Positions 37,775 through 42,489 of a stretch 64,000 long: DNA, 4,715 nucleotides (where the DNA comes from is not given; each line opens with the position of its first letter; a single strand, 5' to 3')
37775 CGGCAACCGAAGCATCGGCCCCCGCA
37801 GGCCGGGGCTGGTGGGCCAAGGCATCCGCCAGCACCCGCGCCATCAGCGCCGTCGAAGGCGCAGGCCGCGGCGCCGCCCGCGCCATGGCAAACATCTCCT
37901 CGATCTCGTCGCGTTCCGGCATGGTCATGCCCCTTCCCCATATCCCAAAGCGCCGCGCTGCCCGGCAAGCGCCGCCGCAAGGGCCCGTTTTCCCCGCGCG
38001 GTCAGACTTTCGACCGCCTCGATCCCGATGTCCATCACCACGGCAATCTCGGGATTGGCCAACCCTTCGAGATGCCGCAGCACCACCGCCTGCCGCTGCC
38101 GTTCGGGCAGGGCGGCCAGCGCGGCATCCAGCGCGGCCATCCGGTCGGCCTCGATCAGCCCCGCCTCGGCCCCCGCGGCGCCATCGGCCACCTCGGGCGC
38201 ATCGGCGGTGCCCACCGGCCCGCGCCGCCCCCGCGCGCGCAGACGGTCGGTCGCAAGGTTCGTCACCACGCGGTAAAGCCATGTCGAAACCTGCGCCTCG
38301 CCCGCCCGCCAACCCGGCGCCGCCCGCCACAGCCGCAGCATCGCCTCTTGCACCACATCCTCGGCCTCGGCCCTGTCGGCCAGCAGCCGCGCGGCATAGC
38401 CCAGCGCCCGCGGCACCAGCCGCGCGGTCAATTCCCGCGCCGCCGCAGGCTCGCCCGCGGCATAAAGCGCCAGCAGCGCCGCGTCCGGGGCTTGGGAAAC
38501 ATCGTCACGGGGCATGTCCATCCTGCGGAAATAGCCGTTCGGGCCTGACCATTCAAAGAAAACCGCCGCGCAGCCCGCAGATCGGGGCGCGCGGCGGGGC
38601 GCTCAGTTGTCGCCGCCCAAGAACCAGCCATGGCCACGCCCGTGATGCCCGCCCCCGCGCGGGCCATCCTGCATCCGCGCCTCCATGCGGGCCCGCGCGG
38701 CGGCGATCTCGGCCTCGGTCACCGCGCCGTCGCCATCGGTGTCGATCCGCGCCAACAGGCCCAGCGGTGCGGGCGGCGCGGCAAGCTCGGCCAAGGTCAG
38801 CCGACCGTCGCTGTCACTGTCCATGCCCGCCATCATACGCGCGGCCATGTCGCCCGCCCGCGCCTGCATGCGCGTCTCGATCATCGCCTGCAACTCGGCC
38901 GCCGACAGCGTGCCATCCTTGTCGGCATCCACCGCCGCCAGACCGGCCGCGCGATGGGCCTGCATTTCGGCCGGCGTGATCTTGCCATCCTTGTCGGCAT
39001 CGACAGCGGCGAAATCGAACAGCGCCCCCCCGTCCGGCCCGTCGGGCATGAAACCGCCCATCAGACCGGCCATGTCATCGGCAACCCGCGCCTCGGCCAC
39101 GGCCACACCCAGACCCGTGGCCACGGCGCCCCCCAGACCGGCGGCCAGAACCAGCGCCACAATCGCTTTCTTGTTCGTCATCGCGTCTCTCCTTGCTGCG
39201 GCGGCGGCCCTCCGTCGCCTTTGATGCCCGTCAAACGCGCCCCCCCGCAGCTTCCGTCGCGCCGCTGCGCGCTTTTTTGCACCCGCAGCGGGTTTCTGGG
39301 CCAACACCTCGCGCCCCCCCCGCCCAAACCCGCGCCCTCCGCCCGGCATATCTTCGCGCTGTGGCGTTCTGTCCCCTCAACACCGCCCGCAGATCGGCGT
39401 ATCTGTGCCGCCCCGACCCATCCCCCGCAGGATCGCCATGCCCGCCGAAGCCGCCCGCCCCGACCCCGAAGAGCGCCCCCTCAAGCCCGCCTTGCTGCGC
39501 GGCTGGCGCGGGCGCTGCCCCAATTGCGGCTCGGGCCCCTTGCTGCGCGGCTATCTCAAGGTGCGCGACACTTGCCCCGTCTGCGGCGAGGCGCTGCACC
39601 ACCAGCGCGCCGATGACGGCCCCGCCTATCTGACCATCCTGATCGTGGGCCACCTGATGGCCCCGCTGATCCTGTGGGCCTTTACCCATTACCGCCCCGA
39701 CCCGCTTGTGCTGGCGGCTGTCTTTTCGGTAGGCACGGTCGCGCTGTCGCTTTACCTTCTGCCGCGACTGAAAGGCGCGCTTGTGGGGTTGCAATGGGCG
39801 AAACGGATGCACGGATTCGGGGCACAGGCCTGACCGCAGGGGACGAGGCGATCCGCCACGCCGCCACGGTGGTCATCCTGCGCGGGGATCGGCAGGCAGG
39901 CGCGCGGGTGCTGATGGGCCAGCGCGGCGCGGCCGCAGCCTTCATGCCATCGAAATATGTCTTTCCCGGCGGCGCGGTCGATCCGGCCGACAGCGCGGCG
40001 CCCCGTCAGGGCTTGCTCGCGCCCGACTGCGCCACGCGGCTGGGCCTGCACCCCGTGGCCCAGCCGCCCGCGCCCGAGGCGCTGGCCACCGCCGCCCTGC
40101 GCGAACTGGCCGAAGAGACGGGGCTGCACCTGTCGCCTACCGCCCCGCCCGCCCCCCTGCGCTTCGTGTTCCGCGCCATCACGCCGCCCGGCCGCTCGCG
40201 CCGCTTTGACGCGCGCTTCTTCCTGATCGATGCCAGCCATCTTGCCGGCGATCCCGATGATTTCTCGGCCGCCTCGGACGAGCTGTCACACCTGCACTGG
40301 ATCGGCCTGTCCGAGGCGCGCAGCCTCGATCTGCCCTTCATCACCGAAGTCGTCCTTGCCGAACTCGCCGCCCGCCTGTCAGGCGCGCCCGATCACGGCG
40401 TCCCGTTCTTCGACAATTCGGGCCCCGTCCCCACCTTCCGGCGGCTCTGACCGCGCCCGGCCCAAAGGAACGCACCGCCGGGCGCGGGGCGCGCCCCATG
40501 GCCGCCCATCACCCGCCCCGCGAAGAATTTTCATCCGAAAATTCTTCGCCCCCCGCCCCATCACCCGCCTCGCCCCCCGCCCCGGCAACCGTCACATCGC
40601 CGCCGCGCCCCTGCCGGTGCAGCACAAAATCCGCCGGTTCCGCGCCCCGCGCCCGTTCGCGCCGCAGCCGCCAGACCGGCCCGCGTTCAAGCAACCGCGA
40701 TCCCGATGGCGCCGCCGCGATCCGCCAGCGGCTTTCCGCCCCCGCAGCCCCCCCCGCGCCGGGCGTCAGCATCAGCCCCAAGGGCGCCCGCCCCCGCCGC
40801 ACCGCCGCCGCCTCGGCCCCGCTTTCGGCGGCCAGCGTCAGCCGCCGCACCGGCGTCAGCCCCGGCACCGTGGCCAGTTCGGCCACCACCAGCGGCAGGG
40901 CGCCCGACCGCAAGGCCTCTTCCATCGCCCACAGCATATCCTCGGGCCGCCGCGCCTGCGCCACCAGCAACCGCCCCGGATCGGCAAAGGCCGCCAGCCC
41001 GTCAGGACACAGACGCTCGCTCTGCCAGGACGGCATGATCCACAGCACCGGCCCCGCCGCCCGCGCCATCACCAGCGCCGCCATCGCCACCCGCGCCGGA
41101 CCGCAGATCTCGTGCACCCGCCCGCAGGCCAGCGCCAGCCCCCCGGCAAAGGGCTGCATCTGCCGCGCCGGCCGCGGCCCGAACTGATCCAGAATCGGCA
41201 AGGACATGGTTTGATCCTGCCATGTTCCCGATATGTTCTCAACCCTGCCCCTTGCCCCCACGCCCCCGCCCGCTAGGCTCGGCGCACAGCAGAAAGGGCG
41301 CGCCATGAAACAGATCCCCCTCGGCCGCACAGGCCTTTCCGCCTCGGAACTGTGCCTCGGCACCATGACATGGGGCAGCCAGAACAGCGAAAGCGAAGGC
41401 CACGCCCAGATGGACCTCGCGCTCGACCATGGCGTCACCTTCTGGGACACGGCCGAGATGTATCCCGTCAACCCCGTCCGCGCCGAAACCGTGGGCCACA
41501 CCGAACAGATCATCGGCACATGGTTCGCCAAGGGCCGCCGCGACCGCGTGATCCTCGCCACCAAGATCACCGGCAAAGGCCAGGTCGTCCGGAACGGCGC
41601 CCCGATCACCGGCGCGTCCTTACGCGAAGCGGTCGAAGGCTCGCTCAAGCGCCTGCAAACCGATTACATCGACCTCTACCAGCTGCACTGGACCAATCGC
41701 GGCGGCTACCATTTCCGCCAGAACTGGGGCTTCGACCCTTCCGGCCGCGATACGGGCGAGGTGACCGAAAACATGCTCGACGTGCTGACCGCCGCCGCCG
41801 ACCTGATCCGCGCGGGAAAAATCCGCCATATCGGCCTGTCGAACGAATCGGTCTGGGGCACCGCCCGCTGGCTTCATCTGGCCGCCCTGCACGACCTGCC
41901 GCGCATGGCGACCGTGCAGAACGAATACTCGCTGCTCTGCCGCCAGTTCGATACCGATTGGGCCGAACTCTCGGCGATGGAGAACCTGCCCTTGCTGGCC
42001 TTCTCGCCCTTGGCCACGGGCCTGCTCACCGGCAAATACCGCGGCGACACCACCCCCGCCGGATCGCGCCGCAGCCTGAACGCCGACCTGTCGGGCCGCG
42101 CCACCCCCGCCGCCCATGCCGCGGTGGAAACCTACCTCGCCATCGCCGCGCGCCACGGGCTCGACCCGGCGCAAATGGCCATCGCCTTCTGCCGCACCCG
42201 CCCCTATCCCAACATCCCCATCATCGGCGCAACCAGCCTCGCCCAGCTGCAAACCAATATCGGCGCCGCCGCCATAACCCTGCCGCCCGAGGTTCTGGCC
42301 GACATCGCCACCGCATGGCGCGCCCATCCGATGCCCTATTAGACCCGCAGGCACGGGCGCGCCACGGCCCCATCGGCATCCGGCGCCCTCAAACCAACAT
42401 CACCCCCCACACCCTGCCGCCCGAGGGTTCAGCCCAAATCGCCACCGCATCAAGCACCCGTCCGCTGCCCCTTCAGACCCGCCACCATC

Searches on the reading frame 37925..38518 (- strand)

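Call 77: search_protein_families(library=pfam, proteins=[window:37925-38518:-], max_evalue=0.0001)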
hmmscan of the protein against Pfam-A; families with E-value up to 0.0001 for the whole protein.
window:37925-38518:- (197 aa): 3 families
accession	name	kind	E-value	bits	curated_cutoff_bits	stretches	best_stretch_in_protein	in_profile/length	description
PF04542.20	Sigma70_r2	-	3.5e-19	68.8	24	1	32-99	3-71/71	Sigma-70 region 2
PF08281.18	Sigma70_r4_2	-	4.1e-14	52.4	25.7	1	129-180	3-54/54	Sigma-70, region 4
PF04545.22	Sigma70_r4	-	1.4e-07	31.4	24.1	1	133-180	1-48/50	Sigma-70, region 4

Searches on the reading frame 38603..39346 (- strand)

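Call 77: search_protein_families(library=pfam, proteins=[window:38603-39346:-], max_evalue=0.0001)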
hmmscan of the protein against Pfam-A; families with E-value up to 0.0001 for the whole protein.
window:38603-39346:- (247 aa): 5 families
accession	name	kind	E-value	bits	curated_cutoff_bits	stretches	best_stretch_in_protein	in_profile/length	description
PF13202.12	EF-hand_5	-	8.6e-18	63.4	25.9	0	111-129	3-22/25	EF hand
PF00036.39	EF-hand_1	-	1.9e-16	58.8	25.4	0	112-129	6-23/29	EF hand domain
PF13405.12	EF-hand_6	-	2e-13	49.2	25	0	139-157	9-27/30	EF-hand domain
PF13499.12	EF-hand_7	-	6.3e-12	46.1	30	1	138-189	10-63/67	EF-hand domain pair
PF13833.12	EF-hand_8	-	9.9e-05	22.4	28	0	201-214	34-47/54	EF-hand domain pair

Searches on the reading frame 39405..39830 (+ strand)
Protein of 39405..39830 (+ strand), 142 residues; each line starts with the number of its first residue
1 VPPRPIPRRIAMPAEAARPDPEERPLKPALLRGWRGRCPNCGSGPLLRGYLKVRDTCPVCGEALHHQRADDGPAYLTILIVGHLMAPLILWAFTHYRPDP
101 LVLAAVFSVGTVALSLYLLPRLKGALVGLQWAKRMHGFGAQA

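Call 77: search_protein_families(library=pfam, proteins=[window:39405-39830:+], max_evalue=0.0001)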
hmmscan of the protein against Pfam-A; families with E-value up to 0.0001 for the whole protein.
window:39405-39830:+ (142 aa): 1 family
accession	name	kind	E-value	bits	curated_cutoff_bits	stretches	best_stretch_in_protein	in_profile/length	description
PF06170.17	DUF983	-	1.1e-32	112.6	22.6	1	48-131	2-85/85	Protein of unknown function (DUF983)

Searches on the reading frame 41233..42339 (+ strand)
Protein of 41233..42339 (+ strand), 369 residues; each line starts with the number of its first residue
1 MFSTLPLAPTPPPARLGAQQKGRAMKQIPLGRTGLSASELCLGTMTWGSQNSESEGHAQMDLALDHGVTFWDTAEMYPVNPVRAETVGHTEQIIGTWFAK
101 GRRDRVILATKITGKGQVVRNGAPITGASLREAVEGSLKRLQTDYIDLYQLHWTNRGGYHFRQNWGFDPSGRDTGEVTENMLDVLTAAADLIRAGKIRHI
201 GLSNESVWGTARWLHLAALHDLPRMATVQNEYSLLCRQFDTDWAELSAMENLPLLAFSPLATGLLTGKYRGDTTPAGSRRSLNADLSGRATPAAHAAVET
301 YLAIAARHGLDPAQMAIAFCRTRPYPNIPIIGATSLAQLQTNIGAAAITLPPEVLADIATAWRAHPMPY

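Call 77: search_protein_families(library=pfam, proteins=[window:41233-42339:+], max_evalue=0.0001)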
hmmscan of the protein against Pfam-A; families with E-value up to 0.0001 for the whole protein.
window:41233-42339:+ (369 aa): 1 family
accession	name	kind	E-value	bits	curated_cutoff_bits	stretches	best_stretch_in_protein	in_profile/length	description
PF00248.27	Aldo_ket_red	-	2.1e-63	214.6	24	1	39-361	1-289/291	Aldo/keto reductase family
